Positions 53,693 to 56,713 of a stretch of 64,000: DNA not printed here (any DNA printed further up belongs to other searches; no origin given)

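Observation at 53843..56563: Single 906-aa SIR2-domain protein as the only cargo in the P4 satellite cos-to-int slot: candidate antiphage defence gene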

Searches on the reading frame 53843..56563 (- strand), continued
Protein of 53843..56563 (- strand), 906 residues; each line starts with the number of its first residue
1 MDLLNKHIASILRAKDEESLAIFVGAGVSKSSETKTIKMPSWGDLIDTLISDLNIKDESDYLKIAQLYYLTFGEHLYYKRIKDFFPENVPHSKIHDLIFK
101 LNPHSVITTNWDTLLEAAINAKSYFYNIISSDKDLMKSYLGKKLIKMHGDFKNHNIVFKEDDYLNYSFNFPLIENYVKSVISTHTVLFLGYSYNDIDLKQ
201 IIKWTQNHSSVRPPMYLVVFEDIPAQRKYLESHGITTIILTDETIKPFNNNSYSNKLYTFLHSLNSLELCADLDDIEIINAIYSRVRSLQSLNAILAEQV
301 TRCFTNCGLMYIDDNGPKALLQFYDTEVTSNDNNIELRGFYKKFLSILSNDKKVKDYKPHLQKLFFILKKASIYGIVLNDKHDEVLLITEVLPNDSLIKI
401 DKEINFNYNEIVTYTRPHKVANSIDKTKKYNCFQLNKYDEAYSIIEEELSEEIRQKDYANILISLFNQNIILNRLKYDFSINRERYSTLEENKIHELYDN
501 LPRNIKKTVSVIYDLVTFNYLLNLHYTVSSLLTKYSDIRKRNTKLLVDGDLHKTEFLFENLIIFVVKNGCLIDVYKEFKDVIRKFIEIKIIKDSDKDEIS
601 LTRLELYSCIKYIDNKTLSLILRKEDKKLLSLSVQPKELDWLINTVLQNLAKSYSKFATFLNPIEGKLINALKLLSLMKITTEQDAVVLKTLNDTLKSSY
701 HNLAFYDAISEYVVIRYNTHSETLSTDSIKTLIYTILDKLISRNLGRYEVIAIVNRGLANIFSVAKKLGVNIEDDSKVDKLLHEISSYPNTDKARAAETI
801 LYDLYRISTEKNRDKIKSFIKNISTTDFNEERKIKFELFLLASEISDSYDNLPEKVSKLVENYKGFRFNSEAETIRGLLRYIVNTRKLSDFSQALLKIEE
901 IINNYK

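Call 32: search_solved_structures(query=A1, max_evalue=1, show_alignments=1)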
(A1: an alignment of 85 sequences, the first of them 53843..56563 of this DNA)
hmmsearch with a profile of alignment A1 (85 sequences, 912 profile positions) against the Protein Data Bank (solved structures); distinct sequences matched with E-value up to 1: 24.
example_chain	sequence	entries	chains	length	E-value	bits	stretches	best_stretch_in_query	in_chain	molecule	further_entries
8k98_C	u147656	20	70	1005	3e-89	303.8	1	5-828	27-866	a protein | SIR2-like domain-containing protein | SIR2 family protein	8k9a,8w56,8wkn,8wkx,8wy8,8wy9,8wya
8wkt_A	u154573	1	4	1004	4e-89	303.4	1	5-828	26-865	SIR2-like domain-containing protein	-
8wyb_A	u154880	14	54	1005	9.5e-87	295.5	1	5-828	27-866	SIR2-like domain-containing protein | DSR2 H171A | DSR2(H171A)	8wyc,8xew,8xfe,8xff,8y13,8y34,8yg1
8wks_A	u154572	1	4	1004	1.3e-86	295.1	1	5-828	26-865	SIR2-like domain-containing protein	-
8wfn_A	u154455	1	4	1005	5.4e-85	289.7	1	5-828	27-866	SIR2-like domain-containing protein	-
8zsf_D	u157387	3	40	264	5.1e-31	111.1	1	17-258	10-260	Sir2 family NAD-dependent protein deacetylase | KomC, SIR2 domain protein, NADase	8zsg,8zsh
8zsi_E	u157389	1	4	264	1.5e-28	102.9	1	17-258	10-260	Sir2 family NAD-dependent protein deacetylase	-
9xvc_H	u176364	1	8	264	1.9e-28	102.6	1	17-258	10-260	KomC(H146N), a SIR2-domain NADase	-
7uxt_B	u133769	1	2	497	8.7e-28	100.4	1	5-259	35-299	USG protein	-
6lhx_A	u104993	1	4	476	1.3e-27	99.9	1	13-277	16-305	ThsA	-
8bto_A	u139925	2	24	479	6.9e-26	94.1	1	13-277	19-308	NAD(+) hydrolase ThsA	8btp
8wc0_A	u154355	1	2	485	5.2e-25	91.2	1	16-219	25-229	NAD(+) hydrolase ThsA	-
8ygk_A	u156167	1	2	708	1.7e-12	49.8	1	269-828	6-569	SIR2-like domain-containing protein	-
8ygo_A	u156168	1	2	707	2.1e-12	49.5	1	269-828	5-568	SIR2-like domain-containing protein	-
9v0g_E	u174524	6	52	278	1.2e-11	47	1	14-259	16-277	NAD-dependent protein deacetylase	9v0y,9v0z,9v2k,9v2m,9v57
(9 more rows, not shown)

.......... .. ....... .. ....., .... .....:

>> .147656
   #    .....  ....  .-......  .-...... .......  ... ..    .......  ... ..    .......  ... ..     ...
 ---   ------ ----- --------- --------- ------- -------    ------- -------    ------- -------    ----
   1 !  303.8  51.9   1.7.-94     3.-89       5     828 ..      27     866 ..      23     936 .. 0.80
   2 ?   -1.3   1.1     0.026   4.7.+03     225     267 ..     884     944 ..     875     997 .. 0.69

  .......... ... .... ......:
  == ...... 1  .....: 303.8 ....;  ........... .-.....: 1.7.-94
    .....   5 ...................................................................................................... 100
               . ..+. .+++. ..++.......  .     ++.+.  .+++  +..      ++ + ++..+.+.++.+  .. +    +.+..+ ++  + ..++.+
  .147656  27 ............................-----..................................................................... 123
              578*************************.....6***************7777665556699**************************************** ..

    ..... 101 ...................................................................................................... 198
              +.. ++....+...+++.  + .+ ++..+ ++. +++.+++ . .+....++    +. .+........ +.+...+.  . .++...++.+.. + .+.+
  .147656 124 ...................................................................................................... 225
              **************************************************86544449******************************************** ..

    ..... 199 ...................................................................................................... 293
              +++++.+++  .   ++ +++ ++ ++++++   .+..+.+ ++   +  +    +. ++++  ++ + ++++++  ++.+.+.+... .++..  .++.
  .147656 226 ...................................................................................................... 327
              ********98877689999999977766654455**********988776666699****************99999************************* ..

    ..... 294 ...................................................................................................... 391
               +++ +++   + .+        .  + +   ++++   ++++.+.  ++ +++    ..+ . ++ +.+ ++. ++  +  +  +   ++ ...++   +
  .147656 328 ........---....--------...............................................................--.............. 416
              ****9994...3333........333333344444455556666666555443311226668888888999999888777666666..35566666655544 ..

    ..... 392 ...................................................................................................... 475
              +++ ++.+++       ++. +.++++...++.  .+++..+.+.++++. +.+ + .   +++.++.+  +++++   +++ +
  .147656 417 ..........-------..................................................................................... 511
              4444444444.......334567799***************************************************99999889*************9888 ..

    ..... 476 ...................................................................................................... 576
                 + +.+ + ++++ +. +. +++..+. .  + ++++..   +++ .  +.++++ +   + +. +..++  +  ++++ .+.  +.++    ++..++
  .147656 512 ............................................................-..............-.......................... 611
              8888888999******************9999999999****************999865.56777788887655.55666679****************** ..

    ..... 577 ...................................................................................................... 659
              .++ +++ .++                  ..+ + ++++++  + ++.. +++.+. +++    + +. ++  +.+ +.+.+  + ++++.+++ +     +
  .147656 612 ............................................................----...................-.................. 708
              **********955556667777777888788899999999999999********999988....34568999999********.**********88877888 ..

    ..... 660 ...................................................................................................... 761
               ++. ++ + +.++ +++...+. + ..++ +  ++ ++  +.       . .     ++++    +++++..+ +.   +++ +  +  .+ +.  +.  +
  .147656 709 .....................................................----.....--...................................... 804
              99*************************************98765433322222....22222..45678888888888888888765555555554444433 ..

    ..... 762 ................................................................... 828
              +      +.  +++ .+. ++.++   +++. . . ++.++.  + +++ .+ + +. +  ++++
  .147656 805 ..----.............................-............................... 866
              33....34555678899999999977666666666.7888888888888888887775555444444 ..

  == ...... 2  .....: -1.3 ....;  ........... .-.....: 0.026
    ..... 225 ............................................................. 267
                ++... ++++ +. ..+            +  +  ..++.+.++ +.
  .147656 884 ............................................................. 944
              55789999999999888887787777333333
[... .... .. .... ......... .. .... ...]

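Call 34: search_protein_families(proteins=[P0121, P0123, P0131, P0160, P0177, P0228, P0237, P0246, P0252, P0267], library=padloc, max_evalue=0.00001)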
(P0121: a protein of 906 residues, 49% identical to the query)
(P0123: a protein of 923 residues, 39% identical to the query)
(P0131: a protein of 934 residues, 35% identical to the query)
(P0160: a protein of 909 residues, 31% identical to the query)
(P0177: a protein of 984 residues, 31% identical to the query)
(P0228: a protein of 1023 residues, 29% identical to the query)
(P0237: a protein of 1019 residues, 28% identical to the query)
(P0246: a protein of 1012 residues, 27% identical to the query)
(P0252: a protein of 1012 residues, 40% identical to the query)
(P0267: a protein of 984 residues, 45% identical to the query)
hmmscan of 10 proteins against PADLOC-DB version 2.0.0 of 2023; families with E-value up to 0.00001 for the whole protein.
P0121 (906 aa): 3 families
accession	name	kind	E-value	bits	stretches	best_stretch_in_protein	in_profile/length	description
PDLC00407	ThsA1|ThsA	-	7.9e-28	95.3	1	4-206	6-209/478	STALD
PDLC00409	ThsA1|ThsA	-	8.7e-25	85.5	1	6-202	9-206/242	STALD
PDLC05061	PDC-S65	-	2.7e-08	31.6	1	105-242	141-277/592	-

P0123 (923 aa): 3 families
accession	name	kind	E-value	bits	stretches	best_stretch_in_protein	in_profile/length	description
PDLC00407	ThsA1|ThsA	-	8.6e-29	98.5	1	3-226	5-230/478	STALD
PDLC00409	ThsA1|ThsA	-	5.8e-25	86.1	1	4-207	7-211/242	STALD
PDLC05061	PDC-S65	-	6.3e-08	30.3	1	104-234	140-269/592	-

P0131 (934 aa): 7 families
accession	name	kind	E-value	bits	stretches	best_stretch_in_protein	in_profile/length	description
PDLC00407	ThsA1|ThsA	-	1.3e-31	107.8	1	7-218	9-222/478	STALD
PDLC00409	ThsA1|ThsA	-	3.1e-28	96.8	1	7-209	10-213/242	STALD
PDLC04967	PDC-S25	-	4.2e-17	60.3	1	96-207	140-253/528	-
PDLC04968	PDC-S25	-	1.2e-16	58.8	1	105-207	142-243/517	-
PDLC03856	LmuA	-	1.1e-09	36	1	100-252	112-264/433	-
PDLC05061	PDC-S65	-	1.4e-07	29.2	1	104-206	140-244/592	-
PDLC05060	PDC-S65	-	3.4e-06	24.2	0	103-192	47-137/503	-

P0160 (909 aa): 3 families
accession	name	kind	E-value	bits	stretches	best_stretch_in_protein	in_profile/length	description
PDLC00407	ThsA1|ThsA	-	1.2e-29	101.3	1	10-231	10-233/478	STALD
PDLC00409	ThsA1|ThsA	-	3.5e-24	83.5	1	9-212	10-214/242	STALD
PDLC04968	PDC-S25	-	1.1e-12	45.8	1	93-209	129-243/517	-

P0177 (984 aa): 3 families
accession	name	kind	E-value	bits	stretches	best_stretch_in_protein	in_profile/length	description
PDLC00407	ThsA1|ThsA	-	5.7e-29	99.1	1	17-243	3-233/478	STALD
PDLC00409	ThsA1|ThsA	-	5.1e-27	92.8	1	14-235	1-226/242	STALD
PDLC03856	LmuA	-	1.1e-08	32.7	0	20-85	1-62/433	-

P0228 (1023 aa): 4 families
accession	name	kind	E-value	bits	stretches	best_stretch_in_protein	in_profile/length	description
PDLC00407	ThsA1|ThsA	-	1.8e-34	117.2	1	5-224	6-223/478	STALD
PDLC00409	ThsA1|ThsA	-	1.5e-30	104.4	1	8-222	10-222/242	STALD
PDLC04167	Dsr1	-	3.9e-11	39.4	1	12-224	14-243/1248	-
PDLC05061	PDC-S65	-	2.3e-07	28.5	1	110-154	142-190/592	-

P0237 (1019 aa): 4 families
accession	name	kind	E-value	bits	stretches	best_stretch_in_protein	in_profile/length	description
PDLC00407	ThsA1|ThsA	-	5.8e-33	112.2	1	4-222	5-222/478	STALD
PDLC00409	ThsA1|ThsA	-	3.1e-30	103.3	1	6-222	8-223/242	STALD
PDLC05061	PDC-S65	-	4.1e-08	31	1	109-154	142-191/592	-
PDLC05060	PDC-S65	-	9.4e-06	22.8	0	108-172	49-117/503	-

P0246 (1012 aa): 8 families
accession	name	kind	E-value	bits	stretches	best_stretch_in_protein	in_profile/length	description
PDLC00407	ThsA1|ThsA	-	7.9e-38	128.3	1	12-224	8-222/478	STALD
PDLC00409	ThsA1|ThsA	-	5.5e-31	105.8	1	12-239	9-237/242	STALD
PDLC02184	Dsr2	-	1.4e-23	81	1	10-255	9-266/1222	-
PDLC04968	PDC-S25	-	7.8e-16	56.1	1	104-372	136-393/517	-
PDLC03856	LmuA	-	3.2e-14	50.9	1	11-215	2-222/433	-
PDLC04167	Dsr1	-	3.3e-12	43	1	17-206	14-220/1248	-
PDLC05061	PDC-S65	-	1.9e-09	35.4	1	110-199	141-231/592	-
PDLC02183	Dsr1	-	1.3e-07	27.7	1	16-205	13-225/1275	-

P0252 (1012 aa): 9 families
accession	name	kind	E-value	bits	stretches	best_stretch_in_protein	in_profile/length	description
PDLC00407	ThsA1|ThsA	-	1e-39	134.5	1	1-227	2-232/478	STALD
PDLC00409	ThsA1|ThsA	-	1.1e-36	124.4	1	3-230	5-236/242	STALD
PDLC04968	PDC-S25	-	1.7e-15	55.1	1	102-210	141-248/517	-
PDLC03856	LmuA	-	1.3e-12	45.6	1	7-242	3-253/433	-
PDLC04167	Dsr1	-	1.5e-10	37.4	1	11-254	13-284/1248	-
PDLC00412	ThsA1|ThsA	-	2.4e-10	38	1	164-227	3-66/314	STALD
PDLC05061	PDC-S65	-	2.3e-06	25.2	0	22-86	34-98/592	-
PDLC04087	SIR2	-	4.4e-06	23.8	0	6-55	4-53/343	-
PDLC04082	SIR2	-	5.7e-06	23.5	0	7-119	4-109/345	-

P0267 (984 aa): 9 families
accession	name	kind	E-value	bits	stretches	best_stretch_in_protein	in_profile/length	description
PDLC00407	ThsA1|ThsA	-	2.8e-43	146.3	1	12-227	10-228/478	STALD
PDLC00409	ThsA1|ThsA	-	1.2e-37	127.6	1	12-240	11-242/242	STALD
PDLC03856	LmuA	-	7.9e-19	66.1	1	11-246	4-253/433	-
PDLC04968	PDC-S25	-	4.7e-15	53.6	1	76-213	113-247/517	-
PDLC04082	SIR2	-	1.3e-10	38.7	0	22-60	16-54/345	-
PDLC02419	Aga_SIR2-PNTD1-PNTD2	-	3.6e-08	30.6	0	100-200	115-218/558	Class I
PDLC04087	SIR2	-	3.8e-07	27.3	0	104-125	131-152/343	-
PDLC05061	PDC-S65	-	6.6e-07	27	1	108-171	142-209/592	-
PDLC05060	PDC-S65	-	4.5e-06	23.8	1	108-172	50-118/503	-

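Call 39: find_encoding_contigs(protein=P0010, flank=8000, max_places=3)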
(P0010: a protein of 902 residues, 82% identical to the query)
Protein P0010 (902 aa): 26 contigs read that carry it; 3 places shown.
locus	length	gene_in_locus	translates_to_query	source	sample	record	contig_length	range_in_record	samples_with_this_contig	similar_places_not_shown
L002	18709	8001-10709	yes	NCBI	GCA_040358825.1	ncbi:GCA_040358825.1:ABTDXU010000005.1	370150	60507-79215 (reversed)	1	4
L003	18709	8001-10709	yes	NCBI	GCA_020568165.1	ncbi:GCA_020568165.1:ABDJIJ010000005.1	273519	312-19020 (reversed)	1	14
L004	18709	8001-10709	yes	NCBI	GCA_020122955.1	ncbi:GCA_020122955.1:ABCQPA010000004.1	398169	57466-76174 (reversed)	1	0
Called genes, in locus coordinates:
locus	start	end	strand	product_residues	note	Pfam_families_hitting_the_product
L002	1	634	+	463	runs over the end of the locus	PF00860:Xan_ur_permease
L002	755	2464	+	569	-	PF05170:AsmA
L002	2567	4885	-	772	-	PF13802:Gal_mutarotas_2, PF01055:Glyco_hydro_31_2nd, PF21365:Glyco_hydro_31_3rd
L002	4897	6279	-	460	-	PF07690:MFS_1 (faint), PF13347:MFS_2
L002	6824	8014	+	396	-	PF13356:Arm-DNA-bind_3, PF22022:Phage_int_M, PF00589:Phage_integrase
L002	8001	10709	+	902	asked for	PF13289:SIR2_2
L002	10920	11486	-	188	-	PF07455:Psu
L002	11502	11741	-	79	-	PF04606:Ogr_Delta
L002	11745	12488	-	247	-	-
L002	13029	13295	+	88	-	PF05930:Phage_AlpA, PF12728:HTH_17 (weak)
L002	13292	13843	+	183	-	PF10554:Phage_ASH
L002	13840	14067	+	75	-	-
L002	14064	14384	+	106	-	PF17345:DUF5375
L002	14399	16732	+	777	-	PF08273:Zn_Ribbon_Prim, PF13362:Toprim_3, PF08706:D5_N, PF19263:DUF5906, PF03288:Pox_D5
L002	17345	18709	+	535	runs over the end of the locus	PF00078:RVT_1, PF01582:TIR, PF13676:TIR_2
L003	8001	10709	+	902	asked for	PF13289:SIR2_2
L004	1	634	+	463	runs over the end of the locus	PF00860:Xan_ur_permease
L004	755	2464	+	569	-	PF05170:AsmA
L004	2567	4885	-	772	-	PF13802:Gal_mutarotas_2, PF01055:Glyco_hydro_31_2nd, PF21365:Glyco_hydro_31_3rd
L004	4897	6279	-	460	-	PF13347:MFS_2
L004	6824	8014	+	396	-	PF13356:Arm-DNA-bind_3, PF22022:Phage_int_M, PF00589:Phage_integrase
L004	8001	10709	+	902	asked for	PF13289:SIR2_2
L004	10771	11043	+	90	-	PF17345:DUF5375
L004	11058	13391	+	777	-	PF08273:Zn_Ribbon_Prim, PF13362:Toprim_3, PF08706:D5_N, PF19263:DUF5906, PF03288:Pox_D5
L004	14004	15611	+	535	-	PF00078:RVT_1, PF01582:TIR, PF13676:TIR_2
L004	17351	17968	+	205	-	PF27348:EcpR_N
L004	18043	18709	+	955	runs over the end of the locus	PF03212:Pertactin, PF18883:AC_1, PF03797:Autotransporter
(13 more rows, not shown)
